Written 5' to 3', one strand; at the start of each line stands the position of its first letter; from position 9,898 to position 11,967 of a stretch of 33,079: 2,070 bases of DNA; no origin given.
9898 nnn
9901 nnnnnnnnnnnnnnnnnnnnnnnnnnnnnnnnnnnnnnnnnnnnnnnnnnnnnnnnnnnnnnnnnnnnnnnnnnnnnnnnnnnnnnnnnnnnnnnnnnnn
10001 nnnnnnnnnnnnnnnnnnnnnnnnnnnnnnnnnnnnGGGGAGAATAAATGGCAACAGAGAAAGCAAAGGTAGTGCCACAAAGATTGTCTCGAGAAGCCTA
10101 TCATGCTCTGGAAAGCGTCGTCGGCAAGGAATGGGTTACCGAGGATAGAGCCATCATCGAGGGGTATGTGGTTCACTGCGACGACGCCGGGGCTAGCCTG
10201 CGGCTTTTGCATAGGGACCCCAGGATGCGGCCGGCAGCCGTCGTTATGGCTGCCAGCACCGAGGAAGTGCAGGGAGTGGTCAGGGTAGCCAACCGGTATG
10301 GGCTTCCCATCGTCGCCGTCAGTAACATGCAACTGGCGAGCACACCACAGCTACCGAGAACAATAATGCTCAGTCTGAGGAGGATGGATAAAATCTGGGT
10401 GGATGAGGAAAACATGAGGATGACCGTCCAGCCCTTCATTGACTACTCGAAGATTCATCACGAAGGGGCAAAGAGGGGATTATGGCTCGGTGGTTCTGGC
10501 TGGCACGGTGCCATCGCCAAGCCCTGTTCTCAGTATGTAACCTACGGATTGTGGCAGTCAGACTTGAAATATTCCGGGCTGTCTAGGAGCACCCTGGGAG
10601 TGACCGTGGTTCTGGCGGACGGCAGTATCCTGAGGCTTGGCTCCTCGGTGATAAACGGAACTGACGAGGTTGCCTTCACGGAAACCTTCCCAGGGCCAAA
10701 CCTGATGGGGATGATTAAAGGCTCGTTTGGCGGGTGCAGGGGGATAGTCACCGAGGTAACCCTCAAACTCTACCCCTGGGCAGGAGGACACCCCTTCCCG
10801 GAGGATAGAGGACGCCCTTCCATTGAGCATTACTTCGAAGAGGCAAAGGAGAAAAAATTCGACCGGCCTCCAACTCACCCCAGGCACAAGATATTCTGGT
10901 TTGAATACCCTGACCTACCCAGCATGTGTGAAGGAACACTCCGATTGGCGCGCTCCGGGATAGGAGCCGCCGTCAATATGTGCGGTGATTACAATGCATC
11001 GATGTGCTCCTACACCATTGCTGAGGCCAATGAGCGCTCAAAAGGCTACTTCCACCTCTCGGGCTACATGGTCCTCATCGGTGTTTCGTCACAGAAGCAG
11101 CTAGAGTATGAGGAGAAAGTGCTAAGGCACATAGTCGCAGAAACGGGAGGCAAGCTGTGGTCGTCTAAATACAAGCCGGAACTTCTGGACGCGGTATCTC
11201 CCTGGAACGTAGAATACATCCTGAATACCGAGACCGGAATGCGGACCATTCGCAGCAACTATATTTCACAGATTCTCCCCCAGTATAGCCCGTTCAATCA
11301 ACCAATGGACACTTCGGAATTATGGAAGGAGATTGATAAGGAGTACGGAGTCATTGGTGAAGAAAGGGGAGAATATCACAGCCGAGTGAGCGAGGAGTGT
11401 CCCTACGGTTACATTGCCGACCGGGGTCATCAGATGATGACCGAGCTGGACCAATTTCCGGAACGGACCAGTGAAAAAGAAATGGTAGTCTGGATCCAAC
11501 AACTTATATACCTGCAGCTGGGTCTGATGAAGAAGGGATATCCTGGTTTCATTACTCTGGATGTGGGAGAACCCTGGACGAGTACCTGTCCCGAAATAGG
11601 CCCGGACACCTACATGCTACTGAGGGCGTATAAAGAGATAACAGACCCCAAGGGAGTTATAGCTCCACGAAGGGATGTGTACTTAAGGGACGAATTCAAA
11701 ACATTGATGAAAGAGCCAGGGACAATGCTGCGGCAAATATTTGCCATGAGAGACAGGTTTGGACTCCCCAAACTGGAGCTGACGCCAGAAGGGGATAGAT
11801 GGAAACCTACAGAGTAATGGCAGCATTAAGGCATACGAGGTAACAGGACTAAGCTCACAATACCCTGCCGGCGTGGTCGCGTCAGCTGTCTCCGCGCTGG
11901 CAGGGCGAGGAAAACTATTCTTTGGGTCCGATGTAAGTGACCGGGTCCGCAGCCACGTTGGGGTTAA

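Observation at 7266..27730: Two inverted paralogous modules (flavoprotein, CCG Fe-S protein, flavoprotein) plus a partial third: five VAO/GlcD-type proteins within 20 kb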

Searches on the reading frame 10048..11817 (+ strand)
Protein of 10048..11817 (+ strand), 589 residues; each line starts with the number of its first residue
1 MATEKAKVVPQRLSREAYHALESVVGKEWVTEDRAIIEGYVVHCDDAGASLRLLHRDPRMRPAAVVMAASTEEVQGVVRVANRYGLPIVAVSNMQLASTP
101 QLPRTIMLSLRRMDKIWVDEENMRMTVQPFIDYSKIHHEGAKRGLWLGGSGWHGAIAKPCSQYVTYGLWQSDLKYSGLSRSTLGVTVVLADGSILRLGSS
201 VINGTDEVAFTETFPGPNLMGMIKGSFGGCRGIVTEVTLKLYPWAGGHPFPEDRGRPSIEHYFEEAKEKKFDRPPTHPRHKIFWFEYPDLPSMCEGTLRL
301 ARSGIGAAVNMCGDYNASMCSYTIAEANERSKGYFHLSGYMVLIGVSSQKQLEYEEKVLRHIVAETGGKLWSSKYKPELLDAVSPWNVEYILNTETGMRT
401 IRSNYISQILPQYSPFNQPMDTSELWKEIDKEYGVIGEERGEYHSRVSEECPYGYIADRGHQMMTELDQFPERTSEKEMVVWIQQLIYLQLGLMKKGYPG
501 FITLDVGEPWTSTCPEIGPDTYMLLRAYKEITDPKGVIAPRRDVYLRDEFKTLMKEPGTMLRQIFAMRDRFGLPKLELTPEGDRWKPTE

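Call 3: search_protein_families(library=pfam, proteins=[window:10048-11817:+])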
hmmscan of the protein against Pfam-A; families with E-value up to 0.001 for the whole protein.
window:10048-11817:+ (589 aa): 1 family
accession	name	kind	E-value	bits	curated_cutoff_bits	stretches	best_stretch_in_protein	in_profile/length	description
PF01565.28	FAD_binding_4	-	4.7e-17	62.4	26.4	1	62-198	1-139/139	FAD binding domain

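Call 5: search_protein_families(library=ncbifam, proteins=[window:10048-11817:+], max_evalue=0.001)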
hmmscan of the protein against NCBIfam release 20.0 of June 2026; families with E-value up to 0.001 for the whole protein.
window:10048-11817:+ (589 aa): 2 families
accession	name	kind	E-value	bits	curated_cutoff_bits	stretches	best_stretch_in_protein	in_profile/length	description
TIGR00387.1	glcD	equivalog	1.6e-08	33.8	567.9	1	65-243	1-172/413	glycolate oxidase subunit GlcD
NF008408.0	PRK11230.1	equivalog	1.5e-07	30.3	897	1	59-243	53-229/499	glycolate oxidase subunit GlcD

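Call 6: search_solved_structures(query=window:10048-11817:+, max_evalue=0.01)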
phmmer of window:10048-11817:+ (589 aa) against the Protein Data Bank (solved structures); distinct sequences matched with E-value up to 0.01: 29.
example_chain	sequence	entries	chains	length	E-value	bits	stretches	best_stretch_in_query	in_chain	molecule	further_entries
8s7t_A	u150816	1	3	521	4.9e-14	54.7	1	22-248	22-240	Oxidoreductase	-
8s7r_A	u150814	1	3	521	5.1e-14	54.7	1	22-248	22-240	Oxidoreductase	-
8s7s_A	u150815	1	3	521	5.2e-14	54.6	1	22-248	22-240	Oxidoreductase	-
7pbg_A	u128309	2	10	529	8.2e-14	54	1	24-236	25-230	FAD-binding oxidoreductase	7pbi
8s7p_A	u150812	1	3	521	8.8e-14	53.9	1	22-248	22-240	Oxidoreductase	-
8s7n_A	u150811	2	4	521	1.1e-13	53.5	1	22-248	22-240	Oxidoreductase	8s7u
8s7w_A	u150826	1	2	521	1.1e-13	53.5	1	22-248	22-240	Oxidoreductase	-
8s7q_A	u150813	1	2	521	1.2e-13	53.5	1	22-248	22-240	Oxidoreductase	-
9h40_A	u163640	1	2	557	1.7e-13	52.9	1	15-263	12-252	p-cresol methylhydroxylase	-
9ffk_A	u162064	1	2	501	1.8e-11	46.2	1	19-243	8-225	FAD-binding oxidoreductase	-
9fge_A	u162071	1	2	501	2.2e-11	46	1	19-243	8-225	FAD-binding oxidoreductase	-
9qgz_A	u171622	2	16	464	3.3e-10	42.1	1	21-247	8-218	Glycolate oxidase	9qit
1wve_A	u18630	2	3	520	1.9e-09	39.6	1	60-231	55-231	4-cresol dehydrogenase [hydroxylating] flavoprotein subunit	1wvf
1dii_A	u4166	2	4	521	1.9e-09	39.6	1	60-231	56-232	P-CRESOL METHYLHYDROXYLASE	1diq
5fxd_A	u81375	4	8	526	2.3e-08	36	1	61-236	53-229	PROBABLE VANILLYL-ALCOHOL OXIDASE | EUGENOL OXIDASE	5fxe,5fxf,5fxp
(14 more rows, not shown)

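Call 9: find_homologous_proteins(query=window:10048-11817:+, max_evalue=0.00001)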
Query window:10048-11817:+ (589 aa): 120 proteins with E <= 0.00001 among 8000 candidates.
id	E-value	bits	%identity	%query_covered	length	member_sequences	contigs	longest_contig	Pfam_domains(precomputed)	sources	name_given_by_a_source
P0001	0.0e+0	1299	93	100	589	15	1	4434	PF01565.29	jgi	-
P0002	0.0e+0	1169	83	100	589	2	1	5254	PF01565.29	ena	-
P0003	0.0e+0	1129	79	100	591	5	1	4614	PF01565.29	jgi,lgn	jgi:hypothetical protein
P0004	0.0e+0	1124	80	100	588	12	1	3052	PF01565.29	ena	-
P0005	0.0e+0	1112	79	100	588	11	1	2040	PF01565.29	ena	-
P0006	0.0e+0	1095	77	100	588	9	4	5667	PF01565.29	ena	-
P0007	0.0e+0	1085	76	100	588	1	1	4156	PF01565.29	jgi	-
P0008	0.0e+0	1076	77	100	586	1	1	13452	PF01565.29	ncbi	ncbi:FAD-binding oxidoreductase [Chloroflexota bacterium]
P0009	2.0e-278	943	67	100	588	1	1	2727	PF01565.29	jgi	-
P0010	5.3e-277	938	67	100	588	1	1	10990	PF01565.29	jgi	-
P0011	4.2e-265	899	65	100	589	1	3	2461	PF01565.29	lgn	-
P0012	3.3e-264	896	64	100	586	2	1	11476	PF01565.29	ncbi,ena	-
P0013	4.6e-263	892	64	100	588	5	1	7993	PF01565.29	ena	-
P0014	9.0e-260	881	64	100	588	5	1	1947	PF01565.29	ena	-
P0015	4.6e-256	869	64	100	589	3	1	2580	PF01565.29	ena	-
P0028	3.6e-188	645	51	98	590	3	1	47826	PF01565.29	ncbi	-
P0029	2.3e-185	635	49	98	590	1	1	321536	PF01565.29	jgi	jgi:hypothetical protein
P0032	3.4e-181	622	49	96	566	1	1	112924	PF01565.29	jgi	jgi:hypothetical protein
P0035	6.0e-173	594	48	95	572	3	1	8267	PF01565.29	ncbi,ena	-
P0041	7.4e-123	429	39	96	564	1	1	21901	PF01565.29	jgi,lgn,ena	-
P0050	1.1e-101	359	37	97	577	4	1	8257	PF01565.29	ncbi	-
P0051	1.7e-98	349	37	96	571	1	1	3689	PF01565.29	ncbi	-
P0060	2.6e-60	223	33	90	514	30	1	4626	PF01565.29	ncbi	ncbi:FAD-binding oxidoreductase [Chloroflexota bacterium]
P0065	1.6e-39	154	28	92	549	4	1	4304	PF01565.29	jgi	jgi:glycolate oxidase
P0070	3.3e-35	140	27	92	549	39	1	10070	PF01565.29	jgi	jgi:glycolate oxidase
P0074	9.3e-34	135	26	92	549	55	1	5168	PF01565.29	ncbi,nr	ncbi:MAG: FAD-binding oxidoreductase [Deltaproteobacteria bacterium]|nr:FAD-binding oxidoreductase [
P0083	8.5e-30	122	30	60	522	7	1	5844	PF01565.29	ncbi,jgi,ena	-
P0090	3.5e-27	113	28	61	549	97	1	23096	PF01565.29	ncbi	-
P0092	4.4e-27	113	28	64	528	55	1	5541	PF01565.29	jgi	jgi:glycolate oxidase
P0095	3.9e-26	110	30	63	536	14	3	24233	PF01565.29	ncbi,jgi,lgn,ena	-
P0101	6.3e-25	106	30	61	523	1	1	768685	PF01565.29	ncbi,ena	-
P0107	5.8e-23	99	29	60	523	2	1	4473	PF01565.29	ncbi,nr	ncbi:MAG: FAD-binding oxidoreductase [Desulfobacterales bacterium]|nr:FAD-binding oxidoreductase [De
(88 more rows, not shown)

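Call 10: find_encoding_contigs(protein=P0029, flank=10000, max_places=2)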
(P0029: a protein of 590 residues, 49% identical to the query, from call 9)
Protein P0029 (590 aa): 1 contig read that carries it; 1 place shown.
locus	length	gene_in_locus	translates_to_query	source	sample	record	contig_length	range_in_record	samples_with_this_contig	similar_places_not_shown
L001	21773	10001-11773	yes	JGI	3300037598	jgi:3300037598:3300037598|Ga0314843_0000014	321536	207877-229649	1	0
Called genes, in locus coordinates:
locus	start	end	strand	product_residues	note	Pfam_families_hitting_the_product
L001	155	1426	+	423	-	PF00108:Thiolase_N, PF02803:Thiolase_C, PF22691:Thiolase_C_1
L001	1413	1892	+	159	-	PF12172:zf-ChsH2, PF01796:OB_ChsH2_C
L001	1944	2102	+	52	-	-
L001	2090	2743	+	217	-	PF01613:Flavin_Reduct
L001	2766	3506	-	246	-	PF02596:DUF169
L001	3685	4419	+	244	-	PF02596:DUF169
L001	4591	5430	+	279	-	PF00850:Hist_deacetyl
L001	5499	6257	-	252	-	PF00106:adh_short, PF08659:KR, PF13561:adh_short_C2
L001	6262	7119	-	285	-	PF01210:NAD_Gly3P_dh_N (weak), PF02737:3HCDH_N, PF03446:NAD_binding_2 (weak), PF00725:3HCDH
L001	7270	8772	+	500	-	PF01565:FAD_binding_4, PF02913:FAD-oxidase_C (faint)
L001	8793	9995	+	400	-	PF13183:Fer4_8 (weak), PF02754:CCG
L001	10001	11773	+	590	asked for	PF01565:FAD_binding_4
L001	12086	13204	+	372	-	PF12704:MacB_PCD, PF02687:FtsX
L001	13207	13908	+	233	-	PF00005:ABC_tran, PF02463:SMC_N (faint), PF13304:AAA_21 (faint), PF13401:AAA_22 (faint)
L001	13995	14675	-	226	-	-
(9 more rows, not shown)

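Call 11: find_encoding_contigs(protein=P0008, flank=10000, max_places=2)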
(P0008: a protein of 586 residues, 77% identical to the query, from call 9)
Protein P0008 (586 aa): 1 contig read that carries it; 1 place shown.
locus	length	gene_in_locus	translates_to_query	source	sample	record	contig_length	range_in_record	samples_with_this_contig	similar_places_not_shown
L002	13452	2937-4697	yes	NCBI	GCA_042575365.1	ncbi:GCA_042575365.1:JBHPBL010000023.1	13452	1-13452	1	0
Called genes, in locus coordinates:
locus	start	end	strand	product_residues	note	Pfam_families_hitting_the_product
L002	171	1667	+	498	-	PF01565:FAD_binding_4, PF02913:FAD-oxidase_C (faint)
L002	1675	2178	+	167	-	PF13183:Fer4_8 (faint)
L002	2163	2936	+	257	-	PF02754:CCG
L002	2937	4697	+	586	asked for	PF01565:FAD_binding_4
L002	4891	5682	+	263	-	PF01012:ETF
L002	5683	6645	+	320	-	PF01012:ETF, PF00766:ETF_alpha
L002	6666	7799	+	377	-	PF13183:Fer4_8, PF13237:Fer4_10 (weak), PF12838:Fer4_7 (weak), PF13187:Fer4_9, PF13534:Fer4_17, PF02754:CCG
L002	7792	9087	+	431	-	PF00890:FAD_binding_2 (weak), PF01266:DAO (weak), PF01593:Amino_oxidase (faint), PF07992:Pyr_redox_2 (faint), PF12831:FAD_oxidored (weak), PF13450:NAD_binding_8 (weak), PF12838:Fer4_7 (faint), PF00037:Fer4 (weak)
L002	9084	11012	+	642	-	PF00890:FAD_binding_2 (weak), PF07992:Pyr_redox_2 (weak), PF12831:FAD_oxidored, PF13450:NAD_binding_8 (weak), PF00037:Fer4 (weak), PF12797:Fer4_2 (weak), PF12838:Fer4_7, PF13187:Fer4_9 (weak), +4 more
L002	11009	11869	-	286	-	PF02754:CCG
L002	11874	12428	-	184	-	PF13183:Fer4_8, PF13187:Fer4_9, PF13534:Fer4_17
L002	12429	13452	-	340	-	PF04432:FrhB_FdhB_C (faint), PF13183:Fer4_8 (weak)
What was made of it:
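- The A-type trio in L002 is followed directly by ETF beta/alpha, a CCG Fe-S oxidoreductase and HdrA-like genes (call 11).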

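Call 13: find_encoding_contigs(protein=P0028, flank=10000, max_places=2)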
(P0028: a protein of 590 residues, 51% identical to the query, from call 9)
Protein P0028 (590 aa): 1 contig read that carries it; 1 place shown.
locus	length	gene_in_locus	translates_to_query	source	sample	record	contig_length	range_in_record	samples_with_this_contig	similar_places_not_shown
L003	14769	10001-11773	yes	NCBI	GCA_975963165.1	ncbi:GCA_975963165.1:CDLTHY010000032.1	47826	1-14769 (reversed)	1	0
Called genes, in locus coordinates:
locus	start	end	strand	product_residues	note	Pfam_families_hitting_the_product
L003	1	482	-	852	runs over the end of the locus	PF00690:Cation_ATPase_N, PF00122:E1-E2_ATPase, PF00702:Hydrolase, PF13246:Cation_ATPase, PF00689:Cation_ATPase_C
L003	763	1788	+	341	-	PF00924:MS_channel_2nd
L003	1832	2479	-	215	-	-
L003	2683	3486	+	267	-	PF00089:Trypsin, PF13365:Trypsin_2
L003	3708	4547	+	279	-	PF00850:Hist_deacetyl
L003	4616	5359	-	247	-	PF04015:DUF362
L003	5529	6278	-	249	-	PF00106:adh_short, PF08659:KR, PF13561:adh_short_C2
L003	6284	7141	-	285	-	PF01210:NAD_Gly3P_dh_N (weak), PF02737:3HCDH_N, PF03446:NAD_binding_2 (faint), PF00725:3HCDH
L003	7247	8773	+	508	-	PF01565:FAD_binding_4, PF02913:FAD-oxidase_C (faint)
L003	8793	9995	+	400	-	PF02754:CCG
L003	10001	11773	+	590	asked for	PF01565:FAD_binding_4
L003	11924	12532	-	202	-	PF21473:OB_Ssb-like, PF01336:tRNA_anti-codon (weak)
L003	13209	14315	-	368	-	PF00270:DEAD, PF04851:ResIII (faint), PF00271:Helicase_C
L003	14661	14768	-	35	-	?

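Call 14: find_encoding_contigs(protein=P0032, flank=10000, max_places=2)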
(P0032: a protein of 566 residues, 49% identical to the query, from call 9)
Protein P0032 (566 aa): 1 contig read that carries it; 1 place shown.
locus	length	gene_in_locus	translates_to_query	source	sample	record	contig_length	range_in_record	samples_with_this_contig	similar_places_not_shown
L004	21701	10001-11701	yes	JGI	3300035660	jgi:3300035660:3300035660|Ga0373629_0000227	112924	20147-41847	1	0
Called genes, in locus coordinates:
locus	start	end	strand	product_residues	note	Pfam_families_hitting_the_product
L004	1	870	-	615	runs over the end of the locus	PF00664:ABC_membrane, PF00005:ABC_tran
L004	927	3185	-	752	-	PF00664:ABC_membrane, PF00005:ABC_tran, PF02463:SMC_N (weak)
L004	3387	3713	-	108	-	PF18653:Arcadin_1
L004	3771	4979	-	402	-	PF02540:NAD_synthase (faint), PF01171:ATP_bind_3, PF00958:GMP_synt_C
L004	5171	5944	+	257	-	PF02811:PHP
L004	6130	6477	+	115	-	-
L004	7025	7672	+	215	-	-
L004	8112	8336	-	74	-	PF03604:Zn_ribbon_RPAB4 (faint)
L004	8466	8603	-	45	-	-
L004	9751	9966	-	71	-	-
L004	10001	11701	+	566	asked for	PF01565:FAD_binding_4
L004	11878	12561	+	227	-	PF02887:PK_C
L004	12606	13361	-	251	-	PF00106:adh_short, PF08659:KR, PF13561:adh_short_C2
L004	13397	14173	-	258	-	PF00378:ECH_1, PF16113:ECH_2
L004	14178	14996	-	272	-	PF02737:3HCDH_N, PF00725:3HCDH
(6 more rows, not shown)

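Call 18: find_related_loci(query=A2, collection=genome_contigs, flank=10000)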
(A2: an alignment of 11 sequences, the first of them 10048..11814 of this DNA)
Query A2 (589 aa) in genome_contigs; peptide patterns used: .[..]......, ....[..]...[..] (x = any residue, [..] = any of these).
130 stretches matched a pattern; 57 encode a relative of the query (tblastn E <= 1e-3); 57 distinct loci.
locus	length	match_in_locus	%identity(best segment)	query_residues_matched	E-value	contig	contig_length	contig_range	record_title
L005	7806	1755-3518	77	1-589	0e+0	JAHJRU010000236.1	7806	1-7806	MAG: Chloroflexota bacterium isolate OS_PC_MetaG.mb.164 OS_PC_MetaG.mb.164_k141_715310, whole genome shotgun sequence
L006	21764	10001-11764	63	1-589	0e+0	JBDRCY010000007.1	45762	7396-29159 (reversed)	MAG: Chloroflexota bacterium isolate MEGAHIT-group-1.221 k141_13320538, whole genome shotgun sequence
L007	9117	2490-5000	61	6-589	0e+0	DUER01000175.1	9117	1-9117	MAG TPA_asm: Dehalococcoidia bacterium isolate S120 Contig175, whole genome shotgun sequence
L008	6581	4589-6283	47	3-568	2e-177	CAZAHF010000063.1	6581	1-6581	MAG TPA_asm: uncultured Candidatus Bathyarchaeia archaeon isolate binchicken_co184_336 genome assembly, contig: NODE_246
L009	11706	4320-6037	50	11-586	1e-154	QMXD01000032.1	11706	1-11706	MAG: Candidatus Hecatellales archaeon isolate B76_G16 B76_Guay16_scaffold_03822, whole genome shotgun sequence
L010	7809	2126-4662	39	2-576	1e-117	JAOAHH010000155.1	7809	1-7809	MAG: Thermodesulfobacteriota bacterium isolate SKW55 k141_66942, whole genome shotgun sequence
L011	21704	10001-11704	38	1-577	4e-116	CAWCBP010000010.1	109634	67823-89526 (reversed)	MAG: uncultured delta proteobacterium isolate MFD03899.bin.1.233 genome assembly, contig: contig_52280, whole genome sho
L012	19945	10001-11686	38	1-568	6e-116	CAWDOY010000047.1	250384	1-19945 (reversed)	MAG: uncultured delta proteobacterium isolate MFD04716.bin.2.301 genome assembly, contig: contig_7025, whole genome shot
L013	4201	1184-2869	38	1-568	5e-116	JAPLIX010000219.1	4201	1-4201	MAG: Proteobacteria bacterium isolate LacPavin_0419_WC90_MAG_50_6 LacPavin_0419_WC90_scaffold_63646, whole genome shotgu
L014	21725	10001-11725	37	3-587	2e-114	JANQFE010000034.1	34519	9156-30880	MAG: Thermodesulfobacteriota bacterium isolate PL23a_bin.71 k99_3219826, whole genome shotgun sequence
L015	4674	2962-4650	36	1-569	5e-115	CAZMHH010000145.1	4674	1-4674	MAG TPA_asm: uncultured Thermodesulfobacteriota bacterium isolate SRP332253_co1_288 genome assembly, contig: NODE_28598_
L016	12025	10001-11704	38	1-577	2e-114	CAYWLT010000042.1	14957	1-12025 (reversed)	MAG TPA_asm: uncultured Thermodesulfobacteriota bacterium isolate binchicken_co74_409 genome assembly, contig: NODE_7550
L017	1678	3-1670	37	7-568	4e-122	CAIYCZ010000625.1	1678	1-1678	MAG: uncultured delta proteobacterium isolate AlinenSedimentsD2_bin-0128 genome assembly, contig: bin-0128:625/635, whol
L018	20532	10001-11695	37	4-576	7e-113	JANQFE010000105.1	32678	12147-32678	MAG: Thermodesulfobacteriota bacterium isolate PL23a_bin.71 k99_316524, whole genome shotgun sequence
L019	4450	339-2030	35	4-577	4e-114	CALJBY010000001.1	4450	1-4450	MAG: uncultured bacterium isolate N4_Bin_METABAT__17_1_1 genome assembly, contig: c_000002518956, whole genome shotgun s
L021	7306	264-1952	37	7-577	5e-112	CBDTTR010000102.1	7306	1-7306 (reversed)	MAG TPA_asm: uncultured bacterium isolate SRR7614714_binner13_Refined_37 genome assembly, contig: ERZ23877832.4956, whol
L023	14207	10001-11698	36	4-577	6e-111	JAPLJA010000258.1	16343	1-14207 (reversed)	MAG: Proteobacteria bacterium isolate LacPavin_0920_SED5_MAG_48_26 LacPavin_0920_SED5_scaffold_1332051, whole genome sho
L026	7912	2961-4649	37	7-577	6e-110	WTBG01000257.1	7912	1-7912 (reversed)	MAG: Deltaproteobacteria bacterium isolate GLR311 c_000000237321, whole genome shotgun sequence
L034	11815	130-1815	35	1-568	1e-108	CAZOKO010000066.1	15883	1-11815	MAG TPA_asm: uncultured Thermodesulfobacteriota bacterium isolate binchicken_co141_568 genome assembly, contig: NODE_155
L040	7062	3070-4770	36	1-576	5e-107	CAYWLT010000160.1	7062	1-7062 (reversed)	MAG TPA_asm: uncultured Thermodesulfobacteriota bacterium isolate binchicken_co74_409 genome assembly, contig: NODE_2086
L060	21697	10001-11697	37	5-577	1e-62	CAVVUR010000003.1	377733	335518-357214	MAG: uncultured delta proteobacterium isolate MFD02979.bin.2.54 genome assembly, contig: contig_110494, whole genome sho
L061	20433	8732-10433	39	4-577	6e-47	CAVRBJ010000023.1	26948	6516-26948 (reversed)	MAG: uncultured delta proteobacterium isolate MFD00032.bin.2.161 genome assembly, contig: contig_56879, whole genome sho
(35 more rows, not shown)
